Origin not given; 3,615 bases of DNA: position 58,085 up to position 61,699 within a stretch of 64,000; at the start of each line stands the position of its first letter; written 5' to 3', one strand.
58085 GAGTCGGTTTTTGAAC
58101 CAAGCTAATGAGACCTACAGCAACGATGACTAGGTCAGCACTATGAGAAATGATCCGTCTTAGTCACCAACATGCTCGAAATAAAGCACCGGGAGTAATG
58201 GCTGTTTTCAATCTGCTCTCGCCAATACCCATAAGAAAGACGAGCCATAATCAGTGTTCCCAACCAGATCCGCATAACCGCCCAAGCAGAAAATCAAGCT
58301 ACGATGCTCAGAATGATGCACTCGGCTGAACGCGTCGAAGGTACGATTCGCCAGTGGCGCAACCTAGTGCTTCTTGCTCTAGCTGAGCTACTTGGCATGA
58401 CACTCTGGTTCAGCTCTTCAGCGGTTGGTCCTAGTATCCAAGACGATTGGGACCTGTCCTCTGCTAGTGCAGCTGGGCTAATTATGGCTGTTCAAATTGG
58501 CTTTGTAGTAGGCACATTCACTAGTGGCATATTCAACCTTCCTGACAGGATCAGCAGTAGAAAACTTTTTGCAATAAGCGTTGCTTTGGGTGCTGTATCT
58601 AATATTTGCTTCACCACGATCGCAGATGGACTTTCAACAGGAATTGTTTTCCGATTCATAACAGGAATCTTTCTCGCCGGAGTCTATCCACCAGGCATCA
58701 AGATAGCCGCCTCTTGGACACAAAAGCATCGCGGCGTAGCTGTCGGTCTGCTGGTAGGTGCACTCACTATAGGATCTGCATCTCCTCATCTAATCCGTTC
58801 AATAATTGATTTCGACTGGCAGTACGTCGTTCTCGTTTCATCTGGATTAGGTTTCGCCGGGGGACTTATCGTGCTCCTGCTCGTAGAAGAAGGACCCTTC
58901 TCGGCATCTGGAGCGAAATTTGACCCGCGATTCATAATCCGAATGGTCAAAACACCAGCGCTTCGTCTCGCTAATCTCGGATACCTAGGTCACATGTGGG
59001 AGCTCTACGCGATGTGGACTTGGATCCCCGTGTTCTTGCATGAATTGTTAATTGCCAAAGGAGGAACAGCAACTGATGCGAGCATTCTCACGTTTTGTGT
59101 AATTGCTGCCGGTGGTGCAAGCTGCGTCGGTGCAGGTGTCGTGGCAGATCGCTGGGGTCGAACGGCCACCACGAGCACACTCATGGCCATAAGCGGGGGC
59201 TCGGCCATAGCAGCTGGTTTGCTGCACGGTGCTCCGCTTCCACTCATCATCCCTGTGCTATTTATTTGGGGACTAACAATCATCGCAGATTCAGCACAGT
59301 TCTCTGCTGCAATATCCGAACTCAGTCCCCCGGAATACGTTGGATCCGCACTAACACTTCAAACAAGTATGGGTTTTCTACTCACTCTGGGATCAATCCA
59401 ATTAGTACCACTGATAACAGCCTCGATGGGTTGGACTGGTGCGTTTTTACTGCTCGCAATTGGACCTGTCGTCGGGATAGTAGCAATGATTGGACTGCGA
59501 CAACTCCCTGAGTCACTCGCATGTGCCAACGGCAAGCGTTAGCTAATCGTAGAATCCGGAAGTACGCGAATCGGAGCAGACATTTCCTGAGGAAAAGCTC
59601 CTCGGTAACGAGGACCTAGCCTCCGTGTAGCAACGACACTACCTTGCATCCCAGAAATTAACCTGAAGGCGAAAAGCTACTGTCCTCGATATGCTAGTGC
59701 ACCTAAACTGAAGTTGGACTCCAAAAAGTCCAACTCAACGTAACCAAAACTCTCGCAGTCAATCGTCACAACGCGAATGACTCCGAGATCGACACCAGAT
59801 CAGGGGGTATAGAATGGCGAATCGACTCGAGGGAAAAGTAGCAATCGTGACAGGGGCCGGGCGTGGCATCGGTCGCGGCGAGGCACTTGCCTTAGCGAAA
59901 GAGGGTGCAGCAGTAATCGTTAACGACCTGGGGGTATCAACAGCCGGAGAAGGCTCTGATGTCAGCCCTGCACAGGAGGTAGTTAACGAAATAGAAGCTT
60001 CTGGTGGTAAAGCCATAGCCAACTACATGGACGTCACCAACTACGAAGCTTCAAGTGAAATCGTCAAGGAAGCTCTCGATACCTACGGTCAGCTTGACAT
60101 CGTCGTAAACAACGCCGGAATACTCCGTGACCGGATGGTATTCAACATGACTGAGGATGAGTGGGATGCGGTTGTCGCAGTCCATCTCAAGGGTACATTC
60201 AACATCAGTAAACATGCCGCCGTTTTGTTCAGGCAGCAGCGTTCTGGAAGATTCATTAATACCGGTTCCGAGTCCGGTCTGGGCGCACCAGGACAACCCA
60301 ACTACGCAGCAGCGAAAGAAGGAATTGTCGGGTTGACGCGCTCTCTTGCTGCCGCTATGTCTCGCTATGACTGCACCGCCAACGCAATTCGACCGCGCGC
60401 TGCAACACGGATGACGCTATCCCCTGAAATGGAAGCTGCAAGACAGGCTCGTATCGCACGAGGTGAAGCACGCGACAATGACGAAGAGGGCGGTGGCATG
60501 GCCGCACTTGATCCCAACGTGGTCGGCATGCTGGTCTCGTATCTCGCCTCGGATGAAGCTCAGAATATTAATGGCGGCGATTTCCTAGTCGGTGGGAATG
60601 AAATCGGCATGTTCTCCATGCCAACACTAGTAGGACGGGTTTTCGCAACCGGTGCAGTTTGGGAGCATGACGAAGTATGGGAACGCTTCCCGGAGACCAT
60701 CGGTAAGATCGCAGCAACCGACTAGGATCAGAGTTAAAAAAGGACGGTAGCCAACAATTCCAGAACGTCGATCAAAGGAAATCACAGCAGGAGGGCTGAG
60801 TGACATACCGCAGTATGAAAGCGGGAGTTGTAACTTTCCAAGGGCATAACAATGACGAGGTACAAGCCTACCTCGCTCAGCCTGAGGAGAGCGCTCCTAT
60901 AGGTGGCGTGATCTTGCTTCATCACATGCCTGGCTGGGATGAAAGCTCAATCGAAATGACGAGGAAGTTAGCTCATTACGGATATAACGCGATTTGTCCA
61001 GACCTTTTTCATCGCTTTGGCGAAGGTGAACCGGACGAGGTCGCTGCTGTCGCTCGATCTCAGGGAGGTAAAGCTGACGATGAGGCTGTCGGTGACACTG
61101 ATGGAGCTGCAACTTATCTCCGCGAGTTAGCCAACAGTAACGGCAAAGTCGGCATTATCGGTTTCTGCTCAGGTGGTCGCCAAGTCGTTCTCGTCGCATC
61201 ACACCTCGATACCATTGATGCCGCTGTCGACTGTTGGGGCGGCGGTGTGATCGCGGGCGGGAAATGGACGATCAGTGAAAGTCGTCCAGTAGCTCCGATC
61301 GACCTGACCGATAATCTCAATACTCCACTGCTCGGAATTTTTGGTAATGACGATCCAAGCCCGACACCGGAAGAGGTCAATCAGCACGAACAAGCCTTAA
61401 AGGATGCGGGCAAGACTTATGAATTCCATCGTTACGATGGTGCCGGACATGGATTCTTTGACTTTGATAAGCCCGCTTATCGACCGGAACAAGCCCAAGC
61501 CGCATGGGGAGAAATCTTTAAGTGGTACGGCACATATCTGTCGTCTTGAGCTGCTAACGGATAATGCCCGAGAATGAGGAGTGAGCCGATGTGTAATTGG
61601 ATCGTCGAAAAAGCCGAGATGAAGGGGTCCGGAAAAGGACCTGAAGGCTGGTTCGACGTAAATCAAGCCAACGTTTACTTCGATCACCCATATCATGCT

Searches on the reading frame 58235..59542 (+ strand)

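Call 49: search_protein_families(library=pfam, proteins=[window:58235-59542:+], max_evalue=0.001)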
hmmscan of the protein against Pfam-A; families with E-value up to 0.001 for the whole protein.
window:58235-59542:+ (435 aa): 1 family
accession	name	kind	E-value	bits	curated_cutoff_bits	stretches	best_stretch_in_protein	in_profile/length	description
PF07690.21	MFS_1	-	8e-27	94.5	33.4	1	50-382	4-341/347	Major Facilitator Superfamily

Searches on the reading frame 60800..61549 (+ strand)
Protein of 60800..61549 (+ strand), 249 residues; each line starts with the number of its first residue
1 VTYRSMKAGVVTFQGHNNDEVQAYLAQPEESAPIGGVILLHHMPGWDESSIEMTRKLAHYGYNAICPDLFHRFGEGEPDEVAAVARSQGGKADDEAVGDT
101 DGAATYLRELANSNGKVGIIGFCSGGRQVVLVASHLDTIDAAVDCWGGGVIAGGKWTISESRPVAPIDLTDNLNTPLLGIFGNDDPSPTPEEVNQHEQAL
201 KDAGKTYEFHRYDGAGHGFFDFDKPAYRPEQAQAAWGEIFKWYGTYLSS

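Call 49: search_protein_families(library=pfam, proteins=[window:60800-61549:+], max_evalue=0.001)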
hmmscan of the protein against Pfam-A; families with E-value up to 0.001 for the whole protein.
window:60800-61549:+ (249 aa): 5 families
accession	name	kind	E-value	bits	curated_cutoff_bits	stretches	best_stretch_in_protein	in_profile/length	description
PF01738.24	DLH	-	2.9e-43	148.4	21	1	22-246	2-216/217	Dienelactone hydrolase family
PF08840.17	BAAT_C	-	6.4e-06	26.8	20.9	1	103-168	9-74/210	BAAT / Acyl-CoA thioester hydrolase C terminal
PF12697.13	Abhydrolase_6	-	2.8e-05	25.3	26.3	0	38-145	2-93/217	Alpha/beta hydrolase family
PF00326.27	Peptidase_S9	-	3.4e-05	23.9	22.6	1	163-220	131-190/213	Prolyl oligopeptidase family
PF00561.26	Abhydrolase_1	-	0.00029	21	25.8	0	37-135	3-89/245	alpha/beta hydrolase fold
